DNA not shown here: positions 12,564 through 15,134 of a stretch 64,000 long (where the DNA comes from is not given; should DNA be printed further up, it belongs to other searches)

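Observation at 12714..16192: Non-canonical ABC sugar importer: SBP fused to a MalF-type permease, and a MalG-type permease with a CBM-like insertion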

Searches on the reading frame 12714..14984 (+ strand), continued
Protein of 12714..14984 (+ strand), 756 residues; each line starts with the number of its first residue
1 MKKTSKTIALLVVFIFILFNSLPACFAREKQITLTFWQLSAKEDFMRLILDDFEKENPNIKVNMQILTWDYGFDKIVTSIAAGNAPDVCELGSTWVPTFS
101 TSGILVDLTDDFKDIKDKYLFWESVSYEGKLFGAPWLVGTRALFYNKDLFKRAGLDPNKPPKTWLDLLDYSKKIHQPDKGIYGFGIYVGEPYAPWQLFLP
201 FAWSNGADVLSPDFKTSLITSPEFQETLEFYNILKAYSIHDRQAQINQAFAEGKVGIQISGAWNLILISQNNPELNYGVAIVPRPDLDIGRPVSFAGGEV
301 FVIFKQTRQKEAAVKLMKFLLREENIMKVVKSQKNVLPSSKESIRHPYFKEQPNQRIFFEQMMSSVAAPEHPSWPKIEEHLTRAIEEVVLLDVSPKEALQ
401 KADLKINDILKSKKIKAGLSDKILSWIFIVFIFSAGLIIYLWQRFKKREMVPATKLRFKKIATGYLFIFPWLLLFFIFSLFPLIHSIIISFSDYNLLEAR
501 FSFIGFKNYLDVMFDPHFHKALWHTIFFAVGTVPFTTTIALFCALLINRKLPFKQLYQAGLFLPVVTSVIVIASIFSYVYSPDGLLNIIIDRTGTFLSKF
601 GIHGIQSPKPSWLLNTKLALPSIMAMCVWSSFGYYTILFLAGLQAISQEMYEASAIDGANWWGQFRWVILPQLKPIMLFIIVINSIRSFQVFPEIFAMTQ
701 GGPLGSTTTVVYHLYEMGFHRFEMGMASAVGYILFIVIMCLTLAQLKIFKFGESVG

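Call 34: find_related_loci(query=A1, collection=genome_contigs, flank=10000)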
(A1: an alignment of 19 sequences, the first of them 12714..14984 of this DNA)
Query A1 (756 aa) in genome_contigs; peptide patterns used: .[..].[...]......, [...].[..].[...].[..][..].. (x = any residue, [..] = any of these).
529 stretches matched a pattern; 523 encode a relative of the query (tblastn E <= 1e-3); the best 80 are kept; 80 distinct loci.
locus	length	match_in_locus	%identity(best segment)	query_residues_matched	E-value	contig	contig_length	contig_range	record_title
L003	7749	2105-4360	70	1-756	0e+0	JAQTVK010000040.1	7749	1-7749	MAG: Candidatus Omnitrophota bacterium isolate STB_86 NODE_26582_length_7749_cov_3.015219_Sandtown_B, whole genome shotg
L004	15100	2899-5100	71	24-756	0e+0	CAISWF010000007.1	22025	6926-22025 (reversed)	MAG: Candidatus Omnitrophica bacterium isolate E3_bin-509 genome assembly, contig: bin-509:007/171, whole genome shotgun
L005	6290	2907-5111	54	1-754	0e+0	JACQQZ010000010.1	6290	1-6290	MAG: Candidatus Omnitrophota bacterium isolate NC_groundwater_1346_Ag_S-0.2um_57_22 S_p2_S4_coassembly_k141_129067, whol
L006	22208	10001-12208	54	8-756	0e+0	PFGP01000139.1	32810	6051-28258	MAG: Candidatus Omnitrophica bacterium CG12_big_fil_rev_8_21_14_0_65_43_15 CG12_8_21_14_0.65_scaffold_537_c, whole genom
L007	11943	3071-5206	55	33-756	0e+0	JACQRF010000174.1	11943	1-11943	MAG: Candidatus Omnitrophota bacterium isolate NC_groundwater_1352_Ag_S-0.2um_68_36 S_p2_S4_coassembly_k141_3762199, who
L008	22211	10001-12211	52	3-747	0e+0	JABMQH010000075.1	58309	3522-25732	MAG: Candidatus Omnitrophota bacterium isolate bin.702 k141_2679247, whole genome shotgun sequence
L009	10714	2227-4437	52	3-753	0e+0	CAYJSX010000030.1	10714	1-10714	MAG TPA_asm: uncultured Planctomycetia bacterium isolate ERP125453_co1_275 genome assembly, contig: NODE_7156_length_107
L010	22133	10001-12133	54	31-753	0e+0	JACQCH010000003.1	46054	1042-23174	MAG: Candidatus Omnitrophota bacterium isolate NC_groundwater_963_Pr1_S-0.2um_59_43 Montesol18-Sp2_coassembly_scaffold_1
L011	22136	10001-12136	53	30-753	0e+0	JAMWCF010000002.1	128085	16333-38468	MAG: Candidatus Omnitrophota bacterium isolate JZ-2.bins.99.201901 NODE_241_length_128085_cov_2.649791, whole genome sho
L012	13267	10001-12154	53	27-755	0e+0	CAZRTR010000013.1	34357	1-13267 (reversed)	MAG TPA_asm: uncultured Planctomycetia bacterium isolate ERP125453_co1_528 genome assembly, contig: NODE_1006_length_343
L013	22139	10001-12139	54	30-756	0e+0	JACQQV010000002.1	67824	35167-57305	MAG: Candidatus Omnitrophota bacterium isolate NC_groundwater_1342_Ag_S-0.2um_51_121 S_p2_S4_coassembly_k141_118486, who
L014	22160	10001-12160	53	23-755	0e+0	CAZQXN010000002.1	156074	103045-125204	MAG TPA_asm: uncultured Planctomycetia bacterium isolate SRP167671_co1_127 genome assembly, contig: NODE_65_length_15607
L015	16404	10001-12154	52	22-753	0e+0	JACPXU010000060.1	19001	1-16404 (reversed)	MAG: Candidatus Omnitrophota bacterium isolate NC_groundwater_845_Pr1_B-0.1um_65_10 Montesol18_Bp1_scaffold_935787, whol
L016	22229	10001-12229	51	1-753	0e+0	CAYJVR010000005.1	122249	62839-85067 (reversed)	MAG TPA_asm: uncultured Planctomycetia bacterium isolate ERP125453_co1_218 genome assembly, contig: NODE_57_length_12224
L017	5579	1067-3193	51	29-755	0e+0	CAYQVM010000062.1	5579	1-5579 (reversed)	MAG TPA_asm: uncultured Planctomycetia bacterium isolate binchicken_co266_91 genome assembly, contig: NODE_34208_length_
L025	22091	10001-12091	49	34-750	0e+0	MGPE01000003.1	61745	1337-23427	MAG: Deltaproteobacteria bacterium GWA2_38_16 gwa2_scaffold_1438, whole genome shotgun sequence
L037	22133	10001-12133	42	30-746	0e+0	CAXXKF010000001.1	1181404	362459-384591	MAG: Candidatus Auribacterota bacterium isolate 3f4a19dc-99c9-43a0-a9f8-0f63e283074a genome assembly, contig: contig_1,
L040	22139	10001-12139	41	14-750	2e-180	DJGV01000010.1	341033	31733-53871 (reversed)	MAG TPA_asm: Fervidobacterium sp. UBA5837 UBA5837_contig_74, whole genome shotgun sequence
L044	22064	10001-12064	40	34-750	2e-168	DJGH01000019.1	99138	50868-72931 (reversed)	MAG TPA_asm: Petrotoga sp. UBA5851 UBA5851_contig_1202, whole genome shotgun sequence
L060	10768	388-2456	45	31-750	4e-104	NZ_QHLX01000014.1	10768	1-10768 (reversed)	Marinitoga lauensis strain LG1 unitig_5_quiver, whole genome shotgun sequence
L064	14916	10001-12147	41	2-750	1e-98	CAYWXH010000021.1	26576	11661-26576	MAG TPA_asm: uncultured Atribacterota bacterium isolate SRP163575_co3_319 genome assembly, contig: NODE_1785_length_2657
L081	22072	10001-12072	45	32-756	2e-77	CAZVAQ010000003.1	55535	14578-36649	MAG TPA_asm: uncultured Candidatus Sumerlaeota bacterium isolate SRP268622_co1_110 genome assembly, contig: NODE_1011_le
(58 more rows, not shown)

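Call 49: search_protein_families(library=pfam, proteins=[L040:12151-13335:+, L060:2468-3697:+, L044:12076-13329:+, L064:12159-13394:+, L081:12075-13430:+, L037:12159-13418:+, L001:12238-13536:+, L025:12100-12906:+], max_evalue=0.1)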
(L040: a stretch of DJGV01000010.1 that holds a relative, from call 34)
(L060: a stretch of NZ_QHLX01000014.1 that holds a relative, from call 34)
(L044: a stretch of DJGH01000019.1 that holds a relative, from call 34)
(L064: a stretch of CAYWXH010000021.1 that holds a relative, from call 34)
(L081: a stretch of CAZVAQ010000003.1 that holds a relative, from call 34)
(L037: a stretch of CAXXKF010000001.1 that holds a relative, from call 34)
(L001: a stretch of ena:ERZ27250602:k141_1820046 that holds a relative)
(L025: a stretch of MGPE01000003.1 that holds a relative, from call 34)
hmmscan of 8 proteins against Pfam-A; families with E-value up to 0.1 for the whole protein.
L040:12151-13335:+ (395 aa): 3 families
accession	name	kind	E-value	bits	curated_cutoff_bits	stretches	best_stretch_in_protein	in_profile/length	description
PF00528.27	BPD_transp_1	-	1.4e-21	77.5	26.4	1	210-383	2-177/184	Binding-protein-dependent transport system inner membrane component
PF09531.15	Ndc1_Nup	-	0.018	14.2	29.8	1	186-280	173-270/607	Nucleoporin protein Ndc1-Nup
PF18415.6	HKR_ArcB_TM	-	0.024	15.7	27.3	1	230-283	13-66/75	Histidine kinase receptor ArcB trans-membrane domain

L060:2468-3697:+ (410 aa): 1 family
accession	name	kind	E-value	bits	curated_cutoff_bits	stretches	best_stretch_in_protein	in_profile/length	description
PF00528.27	BPD_transp_1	-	1.9e-19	70.5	26.4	1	222-402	3-181/184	Binding-protein-dependent transport system inner membrane component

L044:12076-13329:+ (418 aa): 2 families
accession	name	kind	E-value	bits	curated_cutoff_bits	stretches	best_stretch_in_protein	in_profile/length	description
PF00528.27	BPD_transp_1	-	1.4e-17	64.5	26.4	1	235-407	4-178/184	Binding-protein-dependent transport system inner membrane component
PF05336.19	rhaM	-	0.076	13.7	23.4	0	371-411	13-52/105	L-rhamnose mutarotase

L064:12159-13394:+ (412 aa): 2 families
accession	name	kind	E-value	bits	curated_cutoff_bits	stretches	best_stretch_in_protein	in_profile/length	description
PF00528.27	BPD_transp_1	-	1.3e-21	77.6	26.4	1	226-401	1-178/184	Binding-protein-dependent transport system inner membrane component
PF18415.6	HKR_ArcB_TM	-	0.055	14.5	27.3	1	246-301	12-67/75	Histidine kinase receptor ArcB trans-membrane domain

L081:12075-13430:+ (452 aa): 1 family
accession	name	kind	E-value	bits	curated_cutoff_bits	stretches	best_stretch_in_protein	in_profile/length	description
PF00528.27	BPD_transp_1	-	4.4e-10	40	26.4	1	253-440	2-177/184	Binding-protein-dependent transport system inner membrane component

L037:12159-13418:+ (420 aa): 1 family
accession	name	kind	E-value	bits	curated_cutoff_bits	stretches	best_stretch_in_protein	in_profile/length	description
PF00528.27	BPD_transp_1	-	1.1e-17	64.8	26.4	1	230-405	2-175/184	Binding-protein-dependent transport system inner membrane component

L001:12238-13536:+ (432 aa): 2 families
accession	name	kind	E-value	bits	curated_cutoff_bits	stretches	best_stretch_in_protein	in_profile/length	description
PF00528.27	BPD_transp_1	-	2.9e-19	69.9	26.4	1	248-421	3-178/184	Binding-protein-dependent transport system inner membrane component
PF21582.3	CBM30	-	1.8e-05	25.2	27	1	117-171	77-136/170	Carbohydrate binding domain 30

L025:12100-12906:+ (269 aa): 1 family
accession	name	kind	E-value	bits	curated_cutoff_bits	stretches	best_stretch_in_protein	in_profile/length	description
PF00528.27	BPD_transp_1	-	2.7e-19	70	26.4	1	80-262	2-182/184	Binding-protein-dependent transport system inner membrane component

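Call 57: predict_structure(alignment_id=A3)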
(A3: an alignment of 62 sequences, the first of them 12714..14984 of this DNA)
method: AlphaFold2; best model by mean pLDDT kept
length: 756 residues; sequences in the alignment: 62
mean_pLDDT: 90.9   pTM: 0.85
mean pLDDT of the five models: 90.9, 87.8, 86.5, 86.3, 86.3
residues with pLDDT >= 90: 541; 70-90: 180; 50-70: 28; < 50: 7
segments of 3 or more residues with pLDDT < 50: 23-26
pLDDT, mean of each block of 10 residues (from residue 1): 68 80 55 96 95 98 94 90 95 94 95 94 92 97 98 98 98 94 96 95 97 96 98 97 94 97 95 97 94 96 97 98 96 95 96 97 95 93 96 97 96 75 86 88 80 68 87 90 92 89 93 95 94 95 92 81 77 86 89 91 86 91 91 92 95 95 95 93 88 73 89 90 93 94 87 54
secondary structure, 60 per line:
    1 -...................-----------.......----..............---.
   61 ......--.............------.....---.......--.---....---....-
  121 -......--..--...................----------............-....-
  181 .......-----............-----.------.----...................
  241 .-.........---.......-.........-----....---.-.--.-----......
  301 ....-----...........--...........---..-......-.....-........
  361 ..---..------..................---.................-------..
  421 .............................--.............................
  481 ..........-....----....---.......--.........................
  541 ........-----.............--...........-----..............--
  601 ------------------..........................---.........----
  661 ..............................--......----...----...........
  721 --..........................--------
elements in order (helices of 4 or more, strands of 3 or more residues): H2-20 E32-38 H43-56 E60-66 H69-81 E88-92 H96-102 H109-112 H122-125 E134-146 H147-152 H164-174 E181-187 H193-204 H222-237 E238-241 H243-251 E255-261 H263-271 E277-280 E295-304 H310-320 H323-333 H341-345 H347-351 H353-362 H374-391 H395-411 H421-449 H452-490 E492-495 E500-503 H507-513 H516-548 H554-566 H569-579 H585-598 H619-644 H648-656 H661-690 H693-698 H710-720 H724-748

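Call 63: search_protein_representatives(protein=window:12714-14984:+)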
Query: 756 residues. Proteins with E-value up to 0.001 (for the whole library): 63945; up to 1e-10: 26426; up to 1e-30: 2720. The best 150 are listed.
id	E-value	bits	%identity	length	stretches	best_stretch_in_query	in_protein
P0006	0.0e+00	1035.0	61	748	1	3-752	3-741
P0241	6.5e-184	630.0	43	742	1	11-752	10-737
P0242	4.6e-173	594.1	40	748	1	6-749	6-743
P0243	3.0e-166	571.6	48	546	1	209-753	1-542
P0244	1.5e-160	552.8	40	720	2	10-582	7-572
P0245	6.7e-146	504.3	38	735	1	8-746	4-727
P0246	4.2e-145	501.7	38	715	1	29-749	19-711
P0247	1.5e-127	443.7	37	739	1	45-745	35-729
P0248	6.0e-124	431.7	49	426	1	327-753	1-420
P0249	6.0e-119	415.2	36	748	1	12-748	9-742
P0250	3.9e-117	409.2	37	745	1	32-753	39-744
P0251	1.3e-115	404.1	35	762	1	10-750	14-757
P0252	6.1e-109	382.1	45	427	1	31-415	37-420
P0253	1.8e-107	377.3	32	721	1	12-744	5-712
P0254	2.1e-107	377.0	42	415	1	32-413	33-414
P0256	7.4e-97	342.2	31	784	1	11-748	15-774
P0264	3.9e-90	319.9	30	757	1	6-746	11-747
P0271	2.6e-83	297.4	28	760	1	14-750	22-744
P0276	1.0e-80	288.8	32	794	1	11-750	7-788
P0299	2.4e-69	251.2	32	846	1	42-747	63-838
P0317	1.2e-63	232.3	30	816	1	29-747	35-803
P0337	8.1e-59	216.4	30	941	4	380-750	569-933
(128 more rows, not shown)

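Call 64: list_cluster_members(proteins=[P0241, P0245, P0251, P0256, P0264, P0271, P0276, P0299, P0317, P0337])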
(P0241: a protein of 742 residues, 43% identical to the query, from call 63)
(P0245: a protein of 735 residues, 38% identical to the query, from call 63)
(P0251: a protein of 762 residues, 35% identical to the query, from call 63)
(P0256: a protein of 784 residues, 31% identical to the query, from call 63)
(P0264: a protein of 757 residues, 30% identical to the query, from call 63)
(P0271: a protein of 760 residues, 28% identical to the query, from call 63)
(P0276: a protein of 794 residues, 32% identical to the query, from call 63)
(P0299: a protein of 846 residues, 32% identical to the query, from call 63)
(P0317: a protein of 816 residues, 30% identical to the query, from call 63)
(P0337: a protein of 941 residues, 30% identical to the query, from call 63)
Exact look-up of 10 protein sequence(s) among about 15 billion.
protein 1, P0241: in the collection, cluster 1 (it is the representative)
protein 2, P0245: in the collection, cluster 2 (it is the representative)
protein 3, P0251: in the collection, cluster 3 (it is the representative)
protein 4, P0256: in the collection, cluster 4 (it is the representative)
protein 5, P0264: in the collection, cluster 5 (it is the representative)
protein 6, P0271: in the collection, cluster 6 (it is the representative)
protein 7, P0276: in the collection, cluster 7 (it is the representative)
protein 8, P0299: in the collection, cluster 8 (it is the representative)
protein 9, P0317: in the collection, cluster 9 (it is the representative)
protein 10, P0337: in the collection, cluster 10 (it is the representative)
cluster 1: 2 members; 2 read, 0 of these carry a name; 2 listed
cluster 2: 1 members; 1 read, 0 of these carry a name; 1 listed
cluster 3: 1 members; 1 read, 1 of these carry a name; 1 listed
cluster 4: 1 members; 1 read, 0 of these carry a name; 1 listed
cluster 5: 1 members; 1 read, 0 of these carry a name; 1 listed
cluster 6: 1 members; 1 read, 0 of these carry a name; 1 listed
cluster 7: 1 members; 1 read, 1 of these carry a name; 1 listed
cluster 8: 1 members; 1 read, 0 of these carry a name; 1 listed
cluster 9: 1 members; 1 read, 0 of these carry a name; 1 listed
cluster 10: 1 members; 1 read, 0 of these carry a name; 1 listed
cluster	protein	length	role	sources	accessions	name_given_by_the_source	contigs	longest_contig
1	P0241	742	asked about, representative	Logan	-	-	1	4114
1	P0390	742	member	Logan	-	-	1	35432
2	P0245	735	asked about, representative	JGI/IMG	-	-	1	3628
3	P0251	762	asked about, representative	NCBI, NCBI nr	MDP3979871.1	MAG: extracellular solute-binding protein [Chlamydiota bacterium] | extracellular solute-binding protein [Chlamydiota bacterium]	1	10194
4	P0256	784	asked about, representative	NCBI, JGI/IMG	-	-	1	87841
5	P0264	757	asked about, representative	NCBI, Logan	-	-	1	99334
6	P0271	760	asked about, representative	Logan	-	-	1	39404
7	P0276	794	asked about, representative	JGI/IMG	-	multiple sugar transport system permease protein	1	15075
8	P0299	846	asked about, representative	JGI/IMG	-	-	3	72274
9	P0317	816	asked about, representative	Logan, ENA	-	-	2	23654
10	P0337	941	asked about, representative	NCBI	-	-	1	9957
